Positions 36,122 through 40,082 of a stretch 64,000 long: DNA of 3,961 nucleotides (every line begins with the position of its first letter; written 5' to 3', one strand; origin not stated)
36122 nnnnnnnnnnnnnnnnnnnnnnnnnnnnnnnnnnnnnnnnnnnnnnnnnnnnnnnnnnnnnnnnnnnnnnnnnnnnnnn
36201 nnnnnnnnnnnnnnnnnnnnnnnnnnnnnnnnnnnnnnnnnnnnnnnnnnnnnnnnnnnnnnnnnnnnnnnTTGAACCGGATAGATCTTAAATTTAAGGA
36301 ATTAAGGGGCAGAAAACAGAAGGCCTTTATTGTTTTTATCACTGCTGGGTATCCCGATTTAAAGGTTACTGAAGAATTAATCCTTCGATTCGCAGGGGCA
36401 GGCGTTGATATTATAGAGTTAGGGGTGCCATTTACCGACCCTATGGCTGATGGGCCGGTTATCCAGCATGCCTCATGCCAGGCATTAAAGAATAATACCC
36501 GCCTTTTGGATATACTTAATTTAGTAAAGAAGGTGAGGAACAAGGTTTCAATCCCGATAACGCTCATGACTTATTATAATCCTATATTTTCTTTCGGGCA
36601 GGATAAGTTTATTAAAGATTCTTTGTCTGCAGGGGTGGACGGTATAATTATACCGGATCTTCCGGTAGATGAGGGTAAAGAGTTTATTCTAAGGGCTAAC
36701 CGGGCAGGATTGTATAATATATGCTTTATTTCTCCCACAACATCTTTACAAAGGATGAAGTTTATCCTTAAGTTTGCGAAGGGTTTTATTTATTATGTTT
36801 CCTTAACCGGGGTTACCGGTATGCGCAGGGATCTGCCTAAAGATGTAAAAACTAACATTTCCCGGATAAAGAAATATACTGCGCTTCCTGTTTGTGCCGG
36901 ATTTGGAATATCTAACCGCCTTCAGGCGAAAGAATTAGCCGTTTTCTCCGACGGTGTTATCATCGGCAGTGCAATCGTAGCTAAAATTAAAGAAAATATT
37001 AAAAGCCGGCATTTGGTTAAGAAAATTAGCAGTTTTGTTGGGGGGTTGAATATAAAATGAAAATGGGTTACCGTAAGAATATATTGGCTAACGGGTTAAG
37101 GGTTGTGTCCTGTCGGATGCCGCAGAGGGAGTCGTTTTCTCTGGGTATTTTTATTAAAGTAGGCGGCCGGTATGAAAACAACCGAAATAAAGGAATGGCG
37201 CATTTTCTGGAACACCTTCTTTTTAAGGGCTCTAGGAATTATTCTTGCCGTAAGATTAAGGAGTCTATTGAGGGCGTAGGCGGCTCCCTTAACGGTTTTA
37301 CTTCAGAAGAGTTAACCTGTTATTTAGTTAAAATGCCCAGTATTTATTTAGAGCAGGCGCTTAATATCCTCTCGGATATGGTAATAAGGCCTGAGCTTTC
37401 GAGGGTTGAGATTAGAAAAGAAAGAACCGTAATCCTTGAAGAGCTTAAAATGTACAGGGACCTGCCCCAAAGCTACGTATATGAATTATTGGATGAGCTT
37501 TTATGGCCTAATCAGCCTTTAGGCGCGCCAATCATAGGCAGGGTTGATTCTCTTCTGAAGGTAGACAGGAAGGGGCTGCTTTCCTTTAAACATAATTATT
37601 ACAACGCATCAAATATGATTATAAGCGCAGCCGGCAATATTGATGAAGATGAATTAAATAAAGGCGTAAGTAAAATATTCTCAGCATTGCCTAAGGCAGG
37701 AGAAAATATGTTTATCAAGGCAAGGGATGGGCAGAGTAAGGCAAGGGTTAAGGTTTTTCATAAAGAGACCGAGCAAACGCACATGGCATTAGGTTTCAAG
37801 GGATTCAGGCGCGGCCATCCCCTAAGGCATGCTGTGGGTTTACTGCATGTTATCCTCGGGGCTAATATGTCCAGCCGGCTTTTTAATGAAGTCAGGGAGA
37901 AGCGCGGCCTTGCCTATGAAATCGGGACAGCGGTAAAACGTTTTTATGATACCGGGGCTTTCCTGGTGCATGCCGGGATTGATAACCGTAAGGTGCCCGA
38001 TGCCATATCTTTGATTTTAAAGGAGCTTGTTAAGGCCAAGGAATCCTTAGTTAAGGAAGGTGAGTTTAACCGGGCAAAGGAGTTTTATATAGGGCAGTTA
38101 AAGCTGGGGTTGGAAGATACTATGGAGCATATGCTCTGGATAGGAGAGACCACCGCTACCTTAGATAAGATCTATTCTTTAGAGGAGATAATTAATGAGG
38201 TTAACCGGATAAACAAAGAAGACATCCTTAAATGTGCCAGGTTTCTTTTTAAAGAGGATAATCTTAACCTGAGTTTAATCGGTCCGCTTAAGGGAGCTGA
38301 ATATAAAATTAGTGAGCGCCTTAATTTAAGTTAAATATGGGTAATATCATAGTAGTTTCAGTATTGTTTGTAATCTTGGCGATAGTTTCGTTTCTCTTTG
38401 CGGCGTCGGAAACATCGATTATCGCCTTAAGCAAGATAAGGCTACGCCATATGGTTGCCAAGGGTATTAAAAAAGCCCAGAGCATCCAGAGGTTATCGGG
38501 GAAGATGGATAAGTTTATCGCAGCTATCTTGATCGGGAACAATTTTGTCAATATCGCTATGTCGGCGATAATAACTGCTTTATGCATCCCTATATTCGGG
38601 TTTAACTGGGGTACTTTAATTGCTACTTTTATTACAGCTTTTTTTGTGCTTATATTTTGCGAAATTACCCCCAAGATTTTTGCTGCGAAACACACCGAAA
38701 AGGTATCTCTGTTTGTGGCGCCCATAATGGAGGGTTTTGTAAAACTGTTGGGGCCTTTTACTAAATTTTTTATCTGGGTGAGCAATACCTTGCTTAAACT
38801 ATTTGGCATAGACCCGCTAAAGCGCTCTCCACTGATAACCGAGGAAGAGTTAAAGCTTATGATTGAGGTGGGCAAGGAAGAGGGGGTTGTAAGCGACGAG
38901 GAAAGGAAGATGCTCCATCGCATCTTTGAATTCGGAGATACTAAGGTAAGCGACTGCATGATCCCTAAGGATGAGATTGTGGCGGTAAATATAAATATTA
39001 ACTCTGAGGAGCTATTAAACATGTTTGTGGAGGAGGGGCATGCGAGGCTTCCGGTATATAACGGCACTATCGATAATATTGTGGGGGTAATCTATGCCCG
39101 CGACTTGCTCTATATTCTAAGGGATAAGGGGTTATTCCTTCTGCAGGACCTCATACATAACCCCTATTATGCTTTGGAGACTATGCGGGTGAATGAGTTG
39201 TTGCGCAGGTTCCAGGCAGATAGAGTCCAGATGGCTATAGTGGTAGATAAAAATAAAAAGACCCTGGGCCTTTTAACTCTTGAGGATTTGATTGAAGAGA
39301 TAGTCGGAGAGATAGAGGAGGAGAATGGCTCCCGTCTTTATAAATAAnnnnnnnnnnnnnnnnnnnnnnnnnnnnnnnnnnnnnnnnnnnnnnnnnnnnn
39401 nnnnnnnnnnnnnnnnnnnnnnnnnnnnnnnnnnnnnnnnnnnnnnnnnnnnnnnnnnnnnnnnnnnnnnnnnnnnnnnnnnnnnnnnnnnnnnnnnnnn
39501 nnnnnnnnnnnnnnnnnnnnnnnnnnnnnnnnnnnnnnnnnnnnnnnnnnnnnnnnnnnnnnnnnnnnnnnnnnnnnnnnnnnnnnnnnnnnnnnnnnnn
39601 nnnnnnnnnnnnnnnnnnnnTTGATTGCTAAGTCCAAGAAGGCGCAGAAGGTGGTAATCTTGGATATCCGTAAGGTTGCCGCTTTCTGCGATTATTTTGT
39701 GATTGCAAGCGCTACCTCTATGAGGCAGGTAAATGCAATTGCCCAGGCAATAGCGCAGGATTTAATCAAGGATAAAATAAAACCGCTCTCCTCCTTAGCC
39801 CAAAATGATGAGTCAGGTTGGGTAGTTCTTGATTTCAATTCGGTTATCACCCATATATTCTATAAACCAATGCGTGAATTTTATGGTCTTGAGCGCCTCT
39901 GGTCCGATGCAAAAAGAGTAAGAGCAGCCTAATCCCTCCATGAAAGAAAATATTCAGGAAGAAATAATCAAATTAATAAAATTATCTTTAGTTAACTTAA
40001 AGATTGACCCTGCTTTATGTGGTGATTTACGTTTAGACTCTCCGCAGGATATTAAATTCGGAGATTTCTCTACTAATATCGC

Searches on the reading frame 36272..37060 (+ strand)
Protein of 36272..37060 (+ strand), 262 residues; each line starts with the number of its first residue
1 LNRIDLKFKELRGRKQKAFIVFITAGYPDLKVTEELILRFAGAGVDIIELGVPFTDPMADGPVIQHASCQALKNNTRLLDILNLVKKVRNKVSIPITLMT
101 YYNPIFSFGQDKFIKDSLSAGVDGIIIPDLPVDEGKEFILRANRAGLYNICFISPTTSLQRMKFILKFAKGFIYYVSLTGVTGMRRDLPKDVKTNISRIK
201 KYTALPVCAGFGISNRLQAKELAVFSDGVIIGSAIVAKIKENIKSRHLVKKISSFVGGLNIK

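Call 11: search_protein_families(library=pfam, proteins=[window:36272-37060:+], max_evalue=0.00001)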
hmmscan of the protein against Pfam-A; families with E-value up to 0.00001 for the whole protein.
window:36272-37060:+ (262 aa): 1 family
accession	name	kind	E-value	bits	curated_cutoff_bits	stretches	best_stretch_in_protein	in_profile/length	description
PF00290.26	Trp_syntA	-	4.3e-86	288.5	27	1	8-247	1-241/259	Tryptophan synthase alpha chain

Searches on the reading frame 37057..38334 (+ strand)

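Call 11: search_protein_families(library=pfam, proteins=[window:37057-38334:+], max_evalue=0.00001)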
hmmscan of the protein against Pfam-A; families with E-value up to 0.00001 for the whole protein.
window:37057-38334:+ (425 aa): 2 families
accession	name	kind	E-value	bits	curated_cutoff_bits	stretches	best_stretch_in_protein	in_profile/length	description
PF05193.26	Peptidase_M16_C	-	2.3e-37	129.1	23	1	169-342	2-179/181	Peptidase M16 inactive domain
PF00675.25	Peptidase_M16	-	1.5e-36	125.9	22.3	1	15-161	1-147/149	Insulinase (Peptidase family M16)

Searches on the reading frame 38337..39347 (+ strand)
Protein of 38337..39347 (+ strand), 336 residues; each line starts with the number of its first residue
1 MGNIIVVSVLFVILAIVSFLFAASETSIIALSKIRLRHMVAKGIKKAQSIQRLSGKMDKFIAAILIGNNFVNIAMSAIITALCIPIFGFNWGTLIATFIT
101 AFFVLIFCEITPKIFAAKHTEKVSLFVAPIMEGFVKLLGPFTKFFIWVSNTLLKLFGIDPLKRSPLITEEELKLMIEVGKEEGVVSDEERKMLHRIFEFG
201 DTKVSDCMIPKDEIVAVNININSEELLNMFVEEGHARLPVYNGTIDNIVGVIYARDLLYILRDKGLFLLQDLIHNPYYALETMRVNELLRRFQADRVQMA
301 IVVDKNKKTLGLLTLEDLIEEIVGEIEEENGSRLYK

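Call 77: search_protein_families(library=pfam, proteins=[window:38337-39347:+], max_evalue=0.00001)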
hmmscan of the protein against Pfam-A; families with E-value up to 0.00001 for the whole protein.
window:38337-39347:+ (336 aa): 2 families
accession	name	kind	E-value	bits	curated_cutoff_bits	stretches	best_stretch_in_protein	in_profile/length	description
PF01595.25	CNNM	-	1.1e-50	172.3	28.4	1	10-189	2-181/181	Cyclin M transmembrane N-terminal domain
PF00571.33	CBS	-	7.1e-15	55.5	24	2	273-323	6-56/57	CBS domain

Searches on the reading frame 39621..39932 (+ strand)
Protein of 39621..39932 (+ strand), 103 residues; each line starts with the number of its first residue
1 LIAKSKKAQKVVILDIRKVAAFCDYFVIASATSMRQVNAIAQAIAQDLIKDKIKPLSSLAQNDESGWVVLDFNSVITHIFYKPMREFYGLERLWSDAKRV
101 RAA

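Call 77: search_protein_families(library=pfam, proteins=[window:39621-39932:+], max_evalue=0.00001)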
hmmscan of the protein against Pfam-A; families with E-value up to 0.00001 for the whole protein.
window:39621-39932:+ (103 aa): 1 family
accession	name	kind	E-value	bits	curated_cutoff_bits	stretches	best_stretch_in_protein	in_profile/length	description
PF02410.21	RsfS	-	7.1e-27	94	21.6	1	2-94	6-98/98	Ribosomal silencing factor during starvation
